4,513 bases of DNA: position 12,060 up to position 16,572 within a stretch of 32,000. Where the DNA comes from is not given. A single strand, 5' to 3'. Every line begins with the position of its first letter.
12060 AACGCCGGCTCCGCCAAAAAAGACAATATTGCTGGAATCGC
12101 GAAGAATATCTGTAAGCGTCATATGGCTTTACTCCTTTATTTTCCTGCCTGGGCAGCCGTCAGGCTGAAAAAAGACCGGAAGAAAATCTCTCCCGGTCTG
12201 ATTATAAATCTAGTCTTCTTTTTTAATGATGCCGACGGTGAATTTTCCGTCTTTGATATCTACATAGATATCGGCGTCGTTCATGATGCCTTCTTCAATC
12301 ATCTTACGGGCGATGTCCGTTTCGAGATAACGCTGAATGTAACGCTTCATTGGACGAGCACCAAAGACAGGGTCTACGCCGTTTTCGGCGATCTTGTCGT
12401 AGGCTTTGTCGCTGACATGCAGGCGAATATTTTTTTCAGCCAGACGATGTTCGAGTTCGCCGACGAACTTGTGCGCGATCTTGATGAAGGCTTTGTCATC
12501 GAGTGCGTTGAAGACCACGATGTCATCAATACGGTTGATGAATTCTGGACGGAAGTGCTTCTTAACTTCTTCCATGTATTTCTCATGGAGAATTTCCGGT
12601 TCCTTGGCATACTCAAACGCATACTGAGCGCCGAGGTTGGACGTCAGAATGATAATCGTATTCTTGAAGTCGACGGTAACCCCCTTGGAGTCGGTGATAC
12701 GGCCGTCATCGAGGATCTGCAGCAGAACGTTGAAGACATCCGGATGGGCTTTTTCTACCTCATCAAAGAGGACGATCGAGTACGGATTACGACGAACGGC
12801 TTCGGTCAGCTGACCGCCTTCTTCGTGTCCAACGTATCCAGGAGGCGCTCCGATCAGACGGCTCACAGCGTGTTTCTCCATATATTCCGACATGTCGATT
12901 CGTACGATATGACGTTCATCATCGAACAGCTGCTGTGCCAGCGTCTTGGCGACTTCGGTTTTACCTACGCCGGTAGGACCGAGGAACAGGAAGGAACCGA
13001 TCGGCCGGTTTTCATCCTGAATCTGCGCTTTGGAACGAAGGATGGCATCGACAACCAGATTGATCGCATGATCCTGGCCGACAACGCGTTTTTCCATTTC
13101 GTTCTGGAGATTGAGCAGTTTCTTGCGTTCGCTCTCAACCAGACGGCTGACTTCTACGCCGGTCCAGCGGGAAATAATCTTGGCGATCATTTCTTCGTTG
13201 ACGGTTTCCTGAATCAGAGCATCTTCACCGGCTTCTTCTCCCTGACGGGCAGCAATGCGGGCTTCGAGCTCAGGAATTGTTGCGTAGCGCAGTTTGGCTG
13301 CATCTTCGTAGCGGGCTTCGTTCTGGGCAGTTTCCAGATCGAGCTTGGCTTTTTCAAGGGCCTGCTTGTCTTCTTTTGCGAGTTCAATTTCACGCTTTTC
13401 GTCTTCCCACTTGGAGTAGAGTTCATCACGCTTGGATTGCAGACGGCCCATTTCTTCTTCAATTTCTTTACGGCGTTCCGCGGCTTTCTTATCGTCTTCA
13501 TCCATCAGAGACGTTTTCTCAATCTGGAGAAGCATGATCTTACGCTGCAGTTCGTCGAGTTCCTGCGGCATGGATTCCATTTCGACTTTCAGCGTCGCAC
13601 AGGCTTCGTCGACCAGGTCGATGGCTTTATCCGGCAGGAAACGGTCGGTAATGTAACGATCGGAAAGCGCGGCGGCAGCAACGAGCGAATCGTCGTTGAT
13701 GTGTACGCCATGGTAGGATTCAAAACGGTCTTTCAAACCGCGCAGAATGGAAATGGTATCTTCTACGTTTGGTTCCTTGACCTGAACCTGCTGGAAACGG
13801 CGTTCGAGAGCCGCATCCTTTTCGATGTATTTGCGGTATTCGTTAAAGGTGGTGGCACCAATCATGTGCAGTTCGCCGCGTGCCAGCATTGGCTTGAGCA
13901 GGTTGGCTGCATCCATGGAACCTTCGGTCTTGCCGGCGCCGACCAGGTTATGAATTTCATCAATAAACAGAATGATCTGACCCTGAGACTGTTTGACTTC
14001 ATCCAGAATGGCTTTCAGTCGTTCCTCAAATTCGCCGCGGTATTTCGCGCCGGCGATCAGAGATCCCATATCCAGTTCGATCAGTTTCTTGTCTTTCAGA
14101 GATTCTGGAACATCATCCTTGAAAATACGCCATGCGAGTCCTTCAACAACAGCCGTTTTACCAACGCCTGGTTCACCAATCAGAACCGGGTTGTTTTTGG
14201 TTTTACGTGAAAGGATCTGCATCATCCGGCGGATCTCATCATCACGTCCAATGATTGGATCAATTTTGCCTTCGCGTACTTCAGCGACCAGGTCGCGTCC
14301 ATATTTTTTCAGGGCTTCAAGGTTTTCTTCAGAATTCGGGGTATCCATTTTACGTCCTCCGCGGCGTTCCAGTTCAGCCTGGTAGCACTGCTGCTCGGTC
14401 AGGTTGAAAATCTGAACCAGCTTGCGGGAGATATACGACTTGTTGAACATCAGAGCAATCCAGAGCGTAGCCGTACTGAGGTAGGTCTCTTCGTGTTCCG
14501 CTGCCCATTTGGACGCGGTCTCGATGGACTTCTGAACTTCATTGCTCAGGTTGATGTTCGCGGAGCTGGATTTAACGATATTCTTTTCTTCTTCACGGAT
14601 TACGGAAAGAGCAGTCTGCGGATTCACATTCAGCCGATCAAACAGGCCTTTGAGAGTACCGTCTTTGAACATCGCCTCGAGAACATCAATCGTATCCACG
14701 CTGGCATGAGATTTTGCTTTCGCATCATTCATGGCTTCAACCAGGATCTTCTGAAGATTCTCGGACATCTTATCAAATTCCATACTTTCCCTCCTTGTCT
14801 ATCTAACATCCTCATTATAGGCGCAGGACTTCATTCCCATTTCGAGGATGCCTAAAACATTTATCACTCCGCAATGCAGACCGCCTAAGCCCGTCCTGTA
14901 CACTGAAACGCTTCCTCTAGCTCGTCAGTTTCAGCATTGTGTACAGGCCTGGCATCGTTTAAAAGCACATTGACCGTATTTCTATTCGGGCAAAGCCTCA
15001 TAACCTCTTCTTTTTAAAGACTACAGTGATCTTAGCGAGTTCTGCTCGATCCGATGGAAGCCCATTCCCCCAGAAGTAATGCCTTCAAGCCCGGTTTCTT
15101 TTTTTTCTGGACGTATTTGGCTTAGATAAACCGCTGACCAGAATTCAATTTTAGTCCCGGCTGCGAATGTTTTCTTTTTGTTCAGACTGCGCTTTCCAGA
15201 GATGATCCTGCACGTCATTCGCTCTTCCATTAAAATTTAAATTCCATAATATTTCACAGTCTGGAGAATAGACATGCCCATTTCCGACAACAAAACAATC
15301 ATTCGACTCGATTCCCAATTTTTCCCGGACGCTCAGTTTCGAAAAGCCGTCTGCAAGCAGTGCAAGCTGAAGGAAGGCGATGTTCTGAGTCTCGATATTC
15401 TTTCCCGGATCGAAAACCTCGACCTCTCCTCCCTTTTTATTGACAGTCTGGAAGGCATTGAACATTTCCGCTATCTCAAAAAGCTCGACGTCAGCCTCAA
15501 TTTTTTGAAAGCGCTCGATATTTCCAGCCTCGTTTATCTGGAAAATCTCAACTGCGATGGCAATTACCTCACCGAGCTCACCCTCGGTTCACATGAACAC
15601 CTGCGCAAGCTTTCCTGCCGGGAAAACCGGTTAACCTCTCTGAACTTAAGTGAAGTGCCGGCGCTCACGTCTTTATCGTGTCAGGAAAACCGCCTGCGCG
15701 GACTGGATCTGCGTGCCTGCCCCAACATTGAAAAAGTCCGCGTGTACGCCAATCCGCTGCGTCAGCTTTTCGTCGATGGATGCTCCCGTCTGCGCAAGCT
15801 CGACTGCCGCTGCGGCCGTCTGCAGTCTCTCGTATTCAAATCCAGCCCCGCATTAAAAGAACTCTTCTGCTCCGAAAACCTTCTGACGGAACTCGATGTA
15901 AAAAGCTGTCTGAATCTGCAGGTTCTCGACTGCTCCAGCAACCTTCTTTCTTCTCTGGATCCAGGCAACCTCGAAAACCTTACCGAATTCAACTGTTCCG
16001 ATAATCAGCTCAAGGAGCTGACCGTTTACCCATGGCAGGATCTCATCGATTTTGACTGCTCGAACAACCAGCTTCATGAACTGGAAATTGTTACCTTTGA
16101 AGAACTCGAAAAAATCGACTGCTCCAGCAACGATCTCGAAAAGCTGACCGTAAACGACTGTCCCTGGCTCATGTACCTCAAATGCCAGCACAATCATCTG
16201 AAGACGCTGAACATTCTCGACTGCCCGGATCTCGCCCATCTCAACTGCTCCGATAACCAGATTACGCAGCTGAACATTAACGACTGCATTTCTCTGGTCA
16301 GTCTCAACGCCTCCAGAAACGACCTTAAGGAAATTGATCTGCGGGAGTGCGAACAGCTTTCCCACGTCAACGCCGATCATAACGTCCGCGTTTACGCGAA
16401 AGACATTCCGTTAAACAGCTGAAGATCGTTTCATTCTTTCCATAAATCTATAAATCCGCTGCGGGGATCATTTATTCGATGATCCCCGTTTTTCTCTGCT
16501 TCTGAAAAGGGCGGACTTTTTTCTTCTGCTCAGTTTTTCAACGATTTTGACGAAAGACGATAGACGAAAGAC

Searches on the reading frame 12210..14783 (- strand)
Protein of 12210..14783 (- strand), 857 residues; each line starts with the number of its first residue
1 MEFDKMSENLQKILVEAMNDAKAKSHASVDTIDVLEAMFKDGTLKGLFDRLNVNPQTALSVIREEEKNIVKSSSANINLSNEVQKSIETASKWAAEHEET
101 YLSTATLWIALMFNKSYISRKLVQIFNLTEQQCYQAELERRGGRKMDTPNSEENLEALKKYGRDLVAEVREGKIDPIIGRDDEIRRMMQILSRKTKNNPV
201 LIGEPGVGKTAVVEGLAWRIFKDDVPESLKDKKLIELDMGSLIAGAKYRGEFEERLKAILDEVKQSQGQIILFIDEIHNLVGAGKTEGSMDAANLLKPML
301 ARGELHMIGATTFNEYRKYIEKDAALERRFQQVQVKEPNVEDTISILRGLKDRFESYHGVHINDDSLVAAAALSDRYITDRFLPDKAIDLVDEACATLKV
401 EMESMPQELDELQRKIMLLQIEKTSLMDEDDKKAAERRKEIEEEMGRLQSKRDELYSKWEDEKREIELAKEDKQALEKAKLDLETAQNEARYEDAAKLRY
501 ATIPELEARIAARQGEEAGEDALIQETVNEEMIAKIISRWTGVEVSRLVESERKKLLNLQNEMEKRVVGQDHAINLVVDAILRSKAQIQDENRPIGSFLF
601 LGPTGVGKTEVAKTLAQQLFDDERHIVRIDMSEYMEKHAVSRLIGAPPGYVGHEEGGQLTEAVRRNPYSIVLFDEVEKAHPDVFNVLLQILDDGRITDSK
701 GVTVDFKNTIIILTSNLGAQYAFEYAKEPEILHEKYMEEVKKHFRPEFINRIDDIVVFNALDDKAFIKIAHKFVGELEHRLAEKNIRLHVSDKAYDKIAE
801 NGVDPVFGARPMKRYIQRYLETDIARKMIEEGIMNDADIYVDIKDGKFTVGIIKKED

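Call 60: find_homologous_proteins(query=window:12210-14783:-, max_evalue=1e-100)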
Query window:12210-14783:- (857 aa): 8000 proteins with E <= 1e-100 among 8000 candidates; the best 120 are listed.
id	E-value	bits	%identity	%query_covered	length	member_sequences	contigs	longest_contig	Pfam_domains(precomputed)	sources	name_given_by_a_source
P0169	0.0e+0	1864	100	100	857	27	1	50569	PF13173.13,PF02861.26,PF00004.36,PF13401.13,PF23569.2,PF17871.8,PF05496.19,PF01637.25,PF07728.21,PF13191.13,PF00158.33,PF07724.21,PF12775.14,PF05621.18,PF10431.16,PF20720.4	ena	-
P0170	0.0e+0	1741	93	100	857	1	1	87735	PF13173.13,PF02861.26,PF00004.36,PF13401.13,PF23569.2,PF17871.8,PF05496.19,PF01637.25,PF07728.21,PF13191.13,PF00158.33,PF07724.21,PF12775.14,PF05621.18,PF10431.16,PF20720.4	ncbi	-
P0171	0.0e+0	1739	93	100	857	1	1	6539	PF13173.13,PF02861.26,PF00004.36,PF13401.13,PF23569.2,PF17871.8,PF05496.19,PF01637.25,PF07728.21,PF13191.13,PF00158.33,PF07724.21,PF12775.14,PF05621.18,PF10431.16,PF20720.4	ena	-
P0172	0.0e+0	1735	93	100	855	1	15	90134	PF13173.13,PF02861.26,PF20030.6,PF00004.36,PF13401.13,PF23569.2,PF17871.8,PF05496.19,PF01637.25,PF07728.21,PF13191.13,PF00158.33,PF07724.21,PF12775.14,PF05621.18,PF10431.16,PF20720.4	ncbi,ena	-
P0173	0.0e+0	1734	93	100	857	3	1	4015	PF13173.13,PF02861.26,PF20030.6,PF00004.36,PF13401.13,PF23569.2,PF17871.8,PF05496.19,PF01637.25,PF07728.21,PF13191.13,PF00158.33,PF07724.21,PF12775.14,PF05621.18,PF10431.16,PF20720.4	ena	-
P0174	0.0e+0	1734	93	100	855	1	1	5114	PF13173.13,PF02861.26,PF20030.6,PF00004.36,PF13401.13,PF23569.2,PF17871.8,PF05496.19,PF01637.25,PF07728.21,PF13191.13,PF00158.33,PF07724.21,PF12775.14,PF05621.18,PF10431.16,PF20720.4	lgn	-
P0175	0.0e+0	1734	93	100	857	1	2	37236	PF13173.13,PF02861.26,PF20030.6,PF00004.36,PF13401.13,PF23569.2,PF17871.8,PF05496.19,PF01637.25,PF07728.21,PF13191.13,PF00158.33,PF07724.21,PF12775.14,PF05621.18,PF10431.16,PF20720.4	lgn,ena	-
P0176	0.0e+0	1733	93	100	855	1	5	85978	PF13173.13,PF02861.26,PF20030.6,PF00004.36,PF13401.13,PF23569.2,PF17871.8,PF05496.19,PF01637.25,PF07728.21,PF13191.13,PF00158.33,PF07724.21,PF12775.14,PF05621.18,PF10431.16,PF20720.4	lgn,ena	-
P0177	0.0e+0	1732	93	100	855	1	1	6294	PF13173.13,PF02861.26,PF20030.6,PF00004.36,PF13401.13,PF23569.2,PF17871.8,PF05496.19,PF01637.25,PF07728.21,PF13191.13,PF00158.33,PF07724.21,PF12775.14,PF05621.18,PF10431.16,PF20720.4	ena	-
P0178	0.0e+0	1732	93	100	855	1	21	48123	PF13173.13,PF02861.26,PF20030.6,PF00004.36,PF13401.13,PF23569.2,PF17871.8,PF05496.19,PF01637.25,PF07728.21,PF13191.13,PF00158.33,PF07724.21,PF12775.14,PF05621.18,PF10431.16,PF20720.4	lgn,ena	-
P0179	0.0e+0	1730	93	99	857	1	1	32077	PF13173.13,PF02861.26,PF20030.6,PF00004.36,PF13401.13,PF23569.2,PF17871.8,PF01637.25,PF07728.21,PF13191.13,PF00158.33,PF07724.21,PF12775.14,PF05621.18,PF10431.16,PF20720.4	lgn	-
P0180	0.0e+0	1726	92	100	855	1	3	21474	PF13173.13,PF02861.26,PF20030.6,PF00004.36,PF13401.13,PF23569.2,PF17871.8,PF05496.19,PF01637.25,PF07728.21,PF13191.13,PF00158.33,PF07724.21,PF12775.14,PF05621.18,PF10431.16,PF20720.4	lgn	-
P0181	0.0e+0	1724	92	100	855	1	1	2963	PF13173.13,PF02861.26,PF20030.6,PF00004.36,PF13401.13,PF23569.2,PF17871.8,PF05496.19,PF01637.25,PF07728.21,PF13191.13,PF00158.33,PF07724.21,PF12775.14,PF05621.18,PF10431.16,PF20720.4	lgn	-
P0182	0.0e+0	1724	92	100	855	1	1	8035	PF13173.13,PF02861.26,PF20030.6,PF00004.36,PF13401.13,PF23569.2,PF17871.8,PF05496.19,PF01637.25,PF07728.21,PF13191.13,PF00158.33,PF07724.21,PF12775.14,PF05621.18,PF10431.16,PF20720.4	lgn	-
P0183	0.0e+0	1723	92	100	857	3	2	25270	PF13173.13,PF02861.26,PF20030.6,PF00004.36,PF13401.13,PF23569.2,PF17871.8,PF05496.19,PF01637.25,PF07728.21,PF13191.13,PF00158.33,PF07724.21,PF12775.14,PF05621.18,PF10431.16,PF20720.4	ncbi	-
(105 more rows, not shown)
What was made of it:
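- Tried and rejected: It was rejected: ClpB is 88-89% identical to Allobaculum and Ileibacterium (Erysipelotrichaceae) (call 60).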

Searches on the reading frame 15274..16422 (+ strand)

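Call 44: search_protein_families(library=pfam, proteins=[window:15274-16422:+], max_evalue=0.00001)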
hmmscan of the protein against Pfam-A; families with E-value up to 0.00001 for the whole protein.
window:15274-16422:+ (382 aa): 3 families
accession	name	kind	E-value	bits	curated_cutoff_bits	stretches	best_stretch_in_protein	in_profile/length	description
PF12799.13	LRR_4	-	2e-29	101.4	27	1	214-251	2-41/44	Leucine Rich repeats (2 copies)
PF23952.1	LRR_EndoS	-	2.7e-12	47.4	27.9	1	17-134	1-108/116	Endo-beta-N-acetylglucosaminidase EndoS LRR domain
PF13855.12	LRR_8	-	3.3e-08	33.6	27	0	287-330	15-61/61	Leucine rich repeat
